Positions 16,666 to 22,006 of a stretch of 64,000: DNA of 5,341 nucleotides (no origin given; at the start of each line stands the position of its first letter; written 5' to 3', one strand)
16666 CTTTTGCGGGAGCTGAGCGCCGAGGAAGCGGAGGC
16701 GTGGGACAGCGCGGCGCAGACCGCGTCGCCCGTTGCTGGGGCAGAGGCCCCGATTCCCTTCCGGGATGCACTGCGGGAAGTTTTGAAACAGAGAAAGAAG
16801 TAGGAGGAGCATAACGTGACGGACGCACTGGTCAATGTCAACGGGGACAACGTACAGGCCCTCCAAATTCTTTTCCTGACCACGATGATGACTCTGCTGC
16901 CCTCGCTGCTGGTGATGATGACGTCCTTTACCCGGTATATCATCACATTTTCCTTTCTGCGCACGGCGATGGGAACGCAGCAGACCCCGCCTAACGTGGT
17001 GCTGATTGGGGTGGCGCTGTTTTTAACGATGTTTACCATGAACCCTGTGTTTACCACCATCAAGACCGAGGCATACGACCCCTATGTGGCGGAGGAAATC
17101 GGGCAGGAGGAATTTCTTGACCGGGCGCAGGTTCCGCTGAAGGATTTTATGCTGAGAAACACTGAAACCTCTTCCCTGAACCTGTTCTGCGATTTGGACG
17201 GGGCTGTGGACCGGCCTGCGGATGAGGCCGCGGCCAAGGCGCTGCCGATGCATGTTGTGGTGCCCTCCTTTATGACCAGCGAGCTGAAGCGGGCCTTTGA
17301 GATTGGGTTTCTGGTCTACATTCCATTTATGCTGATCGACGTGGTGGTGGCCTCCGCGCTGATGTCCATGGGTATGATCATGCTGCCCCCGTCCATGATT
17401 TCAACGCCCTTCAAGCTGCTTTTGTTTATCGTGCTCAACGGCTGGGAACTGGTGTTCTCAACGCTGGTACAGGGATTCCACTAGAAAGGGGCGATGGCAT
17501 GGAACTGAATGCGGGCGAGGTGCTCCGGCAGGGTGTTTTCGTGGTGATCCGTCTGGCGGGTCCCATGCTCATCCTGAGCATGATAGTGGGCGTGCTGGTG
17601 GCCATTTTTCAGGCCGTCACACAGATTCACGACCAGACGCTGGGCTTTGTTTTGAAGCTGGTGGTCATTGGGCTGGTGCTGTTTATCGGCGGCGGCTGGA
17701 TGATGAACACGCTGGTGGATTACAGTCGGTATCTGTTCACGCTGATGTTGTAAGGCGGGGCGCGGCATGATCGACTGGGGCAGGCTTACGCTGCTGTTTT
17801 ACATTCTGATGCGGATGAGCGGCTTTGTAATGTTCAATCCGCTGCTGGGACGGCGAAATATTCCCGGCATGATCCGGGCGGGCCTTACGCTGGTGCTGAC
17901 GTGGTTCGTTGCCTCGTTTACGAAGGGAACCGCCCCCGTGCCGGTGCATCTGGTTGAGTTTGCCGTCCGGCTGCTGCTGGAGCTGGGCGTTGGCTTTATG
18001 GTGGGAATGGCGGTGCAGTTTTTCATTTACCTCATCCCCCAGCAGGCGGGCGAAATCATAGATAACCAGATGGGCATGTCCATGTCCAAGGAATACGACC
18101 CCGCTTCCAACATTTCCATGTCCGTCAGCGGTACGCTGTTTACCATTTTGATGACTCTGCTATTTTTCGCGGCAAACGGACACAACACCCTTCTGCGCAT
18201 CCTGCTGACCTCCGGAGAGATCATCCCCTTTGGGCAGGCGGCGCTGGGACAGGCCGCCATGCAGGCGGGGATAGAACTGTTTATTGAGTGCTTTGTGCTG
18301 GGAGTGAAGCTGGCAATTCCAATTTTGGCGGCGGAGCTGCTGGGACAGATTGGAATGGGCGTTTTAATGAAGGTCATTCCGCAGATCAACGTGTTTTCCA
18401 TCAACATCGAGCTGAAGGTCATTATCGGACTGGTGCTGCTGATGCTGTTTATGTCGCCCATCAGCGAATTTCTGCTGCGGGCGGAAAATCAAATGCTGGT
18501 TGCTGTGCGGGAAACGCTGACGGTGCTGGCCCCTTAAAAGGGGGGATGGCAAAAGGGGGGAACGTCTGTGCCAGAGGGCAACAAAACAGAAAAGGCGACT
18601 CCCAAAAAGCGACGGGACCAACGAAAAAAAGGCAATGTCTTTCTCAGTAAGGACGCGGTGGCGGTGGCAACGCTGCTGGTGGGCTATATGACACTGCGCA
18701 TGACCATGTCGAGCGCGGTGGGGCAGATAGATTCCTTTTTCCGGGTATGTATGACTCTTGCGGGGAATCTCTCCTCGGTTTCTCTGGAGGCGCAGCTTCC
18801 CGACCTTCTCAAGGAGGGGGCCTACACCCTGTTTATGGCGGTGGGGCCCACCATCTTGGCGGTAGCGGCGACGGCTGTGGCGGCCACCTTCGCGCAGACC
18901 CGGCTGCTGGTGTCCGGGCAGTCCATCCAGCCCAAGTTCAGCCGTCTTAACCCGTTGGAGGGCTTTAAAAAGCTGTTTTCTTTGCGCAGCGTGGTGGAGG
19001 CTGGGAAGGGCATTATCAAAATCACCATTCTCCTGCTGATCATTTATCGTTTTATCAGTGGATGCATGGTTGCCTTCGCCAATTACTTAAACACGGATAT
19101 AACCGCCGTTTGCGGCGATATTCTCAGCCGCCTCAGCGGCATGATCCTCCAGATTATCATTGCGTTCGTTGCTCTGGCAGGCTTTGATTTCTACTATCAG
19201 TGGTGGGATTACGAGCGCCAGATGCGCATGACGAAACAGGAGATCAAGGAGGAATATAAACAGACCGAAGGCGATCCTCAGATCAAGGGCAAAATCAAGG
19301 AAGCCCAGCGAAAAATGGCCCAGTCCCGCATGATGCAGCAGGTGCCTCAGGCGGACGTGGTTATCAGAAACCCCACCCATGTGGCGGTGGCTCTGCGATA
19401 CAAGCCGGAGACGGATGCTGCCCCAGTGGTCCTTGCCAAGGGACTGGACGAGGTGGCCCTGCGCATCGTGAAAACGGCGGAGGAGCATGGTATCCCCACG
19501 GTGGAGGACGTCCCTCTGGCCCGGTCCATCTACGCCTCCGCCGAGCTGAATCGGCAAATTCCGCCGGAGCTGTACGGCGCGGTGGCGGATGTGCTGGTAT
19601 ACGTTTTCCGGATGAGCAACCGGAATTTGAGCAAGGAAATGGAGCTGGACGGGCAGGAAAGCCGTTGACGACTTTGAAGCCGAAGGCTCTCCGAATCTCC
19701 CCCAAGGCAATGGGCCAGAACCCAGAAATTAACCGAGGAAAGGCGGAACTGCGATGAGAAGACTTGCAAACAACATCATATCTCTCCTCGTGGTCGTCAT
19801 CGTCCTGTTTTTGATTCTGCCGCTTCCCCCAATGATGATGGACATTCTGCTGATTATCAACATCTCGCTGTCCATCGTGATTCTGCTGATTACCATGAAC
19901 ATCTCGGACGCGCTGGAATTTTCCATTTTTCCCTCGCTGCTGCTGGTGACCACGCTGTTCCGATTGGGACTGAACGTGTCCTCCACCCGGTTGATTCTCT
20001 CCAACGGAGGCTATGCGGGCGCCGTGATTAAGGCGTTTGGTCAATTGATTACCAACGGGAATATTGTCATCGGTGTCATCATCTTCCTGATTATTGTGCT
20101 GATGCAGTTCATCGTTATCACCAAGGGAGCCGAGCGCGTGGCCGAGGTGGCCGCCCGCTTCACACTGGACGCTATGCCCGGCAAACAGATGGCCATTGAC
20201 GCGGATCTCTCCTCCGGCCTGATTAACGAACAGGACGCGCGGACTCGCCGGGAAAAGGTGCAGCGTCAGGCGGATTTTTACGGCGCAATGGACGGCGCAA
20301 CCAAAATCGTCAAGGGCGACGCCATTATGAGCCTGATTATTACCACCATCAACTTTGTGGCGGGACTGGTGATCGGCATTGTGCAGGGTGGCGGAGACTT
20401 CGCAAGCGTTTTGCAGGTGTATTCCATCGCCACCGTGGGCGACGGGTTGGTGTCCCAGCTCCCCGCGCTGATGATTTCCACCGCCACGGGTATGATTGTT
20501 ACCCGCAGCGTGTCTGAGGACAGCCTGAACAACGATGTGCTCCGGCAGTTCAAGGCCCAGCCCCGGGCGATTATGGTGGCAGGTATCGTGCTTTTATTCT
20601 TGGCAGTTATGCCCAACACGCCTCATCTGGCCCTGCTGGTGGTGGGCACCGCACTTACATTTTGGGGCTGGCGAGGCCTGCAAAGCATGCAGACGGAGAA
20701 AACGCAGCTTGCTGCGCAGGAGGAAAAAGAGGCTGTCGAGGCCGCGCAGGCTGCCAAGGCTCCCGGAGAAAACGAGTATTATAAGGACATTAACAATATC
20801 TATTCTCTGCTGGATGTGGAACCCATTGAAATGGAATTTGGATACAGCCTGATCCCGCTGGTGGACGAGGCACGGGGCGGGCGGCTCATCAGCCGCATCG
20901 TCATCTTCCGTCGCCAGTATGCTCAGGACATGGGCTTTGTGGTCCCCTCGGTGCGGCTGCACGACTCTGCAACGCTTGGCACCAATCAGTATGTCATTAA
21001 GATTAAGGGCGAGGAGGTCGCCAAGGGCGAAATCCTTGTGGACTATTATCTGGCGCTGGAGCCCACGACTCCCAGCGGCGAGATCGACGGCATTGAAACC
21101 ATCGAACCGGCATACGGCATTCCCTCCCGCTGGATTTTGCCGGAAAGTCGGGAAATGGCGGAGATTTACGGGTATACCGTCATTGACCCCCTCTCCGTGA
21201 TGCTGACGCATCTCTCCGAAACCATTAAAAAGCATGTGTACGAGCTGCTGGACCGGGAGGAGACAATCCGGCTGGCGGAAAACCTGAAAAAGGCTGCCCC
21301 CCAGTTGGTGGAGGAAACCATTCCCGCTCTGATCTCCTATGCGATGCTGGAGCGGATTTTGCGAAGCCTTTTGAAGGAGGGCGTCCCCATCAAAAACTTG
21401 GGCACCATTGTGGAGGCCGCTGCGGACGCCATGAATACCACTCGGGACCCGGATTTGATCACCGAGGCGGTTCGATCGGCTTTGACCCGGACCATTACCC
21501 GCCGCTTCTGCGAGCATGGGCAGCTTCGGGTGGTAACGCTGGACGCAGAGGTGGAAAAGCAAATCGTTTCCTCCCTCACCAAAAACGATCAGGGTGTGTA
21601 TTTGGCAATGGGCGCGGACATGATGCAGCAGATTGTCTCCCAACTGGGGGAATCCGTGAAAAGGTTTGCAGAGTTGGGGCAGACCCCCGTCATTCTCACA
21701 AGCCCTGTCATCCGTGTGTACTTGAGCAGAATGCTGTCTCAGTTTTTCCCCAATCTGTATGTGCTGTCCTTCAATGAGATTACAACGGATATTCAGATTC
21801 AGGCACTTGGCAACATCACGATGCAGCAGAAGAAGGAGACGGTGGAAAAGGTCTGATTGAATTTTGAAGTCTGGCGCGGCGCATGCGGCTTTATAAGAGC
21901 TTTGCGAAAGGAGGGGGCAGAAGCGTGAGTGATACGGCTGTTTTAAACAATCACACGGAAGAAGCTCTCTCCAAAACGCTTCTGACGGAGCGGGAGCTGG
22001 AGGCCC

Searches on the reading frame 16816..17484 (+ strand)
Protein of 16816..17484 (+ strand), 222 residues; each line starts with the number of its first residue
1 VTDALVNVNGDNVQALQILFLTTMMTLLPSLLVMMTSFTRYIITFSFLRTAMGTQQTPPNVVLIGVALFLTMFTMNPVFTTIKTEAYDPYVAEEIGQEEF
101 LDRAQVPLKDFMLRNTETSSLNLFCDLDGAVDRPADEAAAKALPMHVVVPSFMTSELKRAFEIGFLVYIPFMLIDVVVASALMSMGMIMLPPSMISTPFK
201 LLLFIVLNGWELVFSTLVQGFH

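Call 65: search_protein_families(library=pfam, proteins=[window:16816-17484:+], max_evalue=0.001)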
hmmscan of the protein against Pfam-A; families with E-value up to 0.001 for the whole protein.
window:16816-17484:+ (222 aa): 1 family
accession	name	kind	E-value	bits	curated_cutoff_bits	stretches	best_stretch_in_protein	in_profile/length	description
PF00813.25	FliP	-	6.3e-75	251.7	26.9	1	22-217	2-191/191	FliP family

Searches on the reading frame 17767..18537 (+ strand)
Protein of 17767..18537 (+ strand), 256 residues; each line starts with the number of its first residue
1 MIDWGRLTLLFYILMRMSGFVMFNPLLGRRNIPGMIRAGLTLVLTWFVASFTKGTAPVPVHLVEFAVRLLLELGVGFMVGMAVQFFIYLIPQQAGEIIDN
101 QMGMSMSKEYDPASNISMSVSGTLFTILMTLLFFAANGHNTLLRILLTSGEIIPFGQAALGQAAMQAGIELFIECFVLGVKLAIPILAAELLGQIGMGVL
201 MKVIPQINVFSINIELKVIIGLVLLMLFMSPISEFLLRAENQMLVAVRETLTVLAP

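Call 65: search_protein_families(library=pfam, proteins=[window:17767-18537:+], max_evalue=0.001)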
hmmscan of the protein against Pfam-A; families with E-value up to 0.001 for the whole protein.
window:17767-18537:+ (256 aa): 1 family
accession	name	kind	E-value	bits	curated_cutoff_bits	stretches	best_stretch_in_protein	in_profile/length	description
PF01311.25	Bac_export_1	-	8e-54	183.1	27.8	1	8-238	2-225/230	Bacterial export proteins, family 1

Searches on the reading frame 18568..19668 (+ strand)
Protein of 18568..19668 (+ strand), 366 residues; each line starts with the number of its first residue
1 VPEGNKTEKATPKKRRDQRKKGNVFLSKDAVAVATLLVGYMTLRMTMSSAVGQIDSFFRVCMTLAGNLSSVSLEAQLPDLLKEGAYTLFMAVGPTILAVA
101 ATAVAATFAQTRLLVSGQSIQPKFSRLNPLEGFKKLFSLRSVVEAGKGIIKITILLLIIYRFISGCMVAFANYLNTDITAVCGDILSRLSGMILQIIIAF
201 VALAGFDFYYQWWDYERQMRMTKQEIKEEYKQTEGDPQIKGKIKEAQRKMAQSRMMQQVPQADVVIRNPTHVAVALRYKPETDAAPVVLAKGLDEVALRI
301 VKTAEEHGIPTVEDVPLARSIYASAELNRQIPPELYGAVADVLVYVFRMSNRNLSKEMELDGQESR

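Call 8: search_protein_families(library=pfam, proteins=[window:18568-19668:+], max_evalue=0.001)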
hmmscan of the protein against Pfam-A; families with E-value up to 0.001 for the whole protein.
window:18568-19668:+ (366 aa): 1 family
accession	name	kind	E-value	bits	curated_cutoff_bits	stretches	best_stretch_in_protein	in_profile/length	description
PF01312.24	Bac_export_2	-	1.9e-121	405.8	24.4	1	5-346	2-335/335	FlhB HrpN YscU SpaS Family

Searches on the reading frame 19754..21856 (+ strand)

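Call 8: search_protein_families(library=pfam, proteins=[window:19754-21856:+], max_evalue=0.001)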
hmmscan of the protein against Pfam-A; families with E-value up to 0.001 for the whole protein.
window:19754-21856:+ (700 aa): 1 family
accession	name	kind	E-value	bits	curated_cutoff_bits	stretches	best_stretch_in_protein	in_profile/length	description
PF00771.25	FHIPEP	-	5.6e-249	828.5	29.1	1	16-680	1-656/657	FHIPEP family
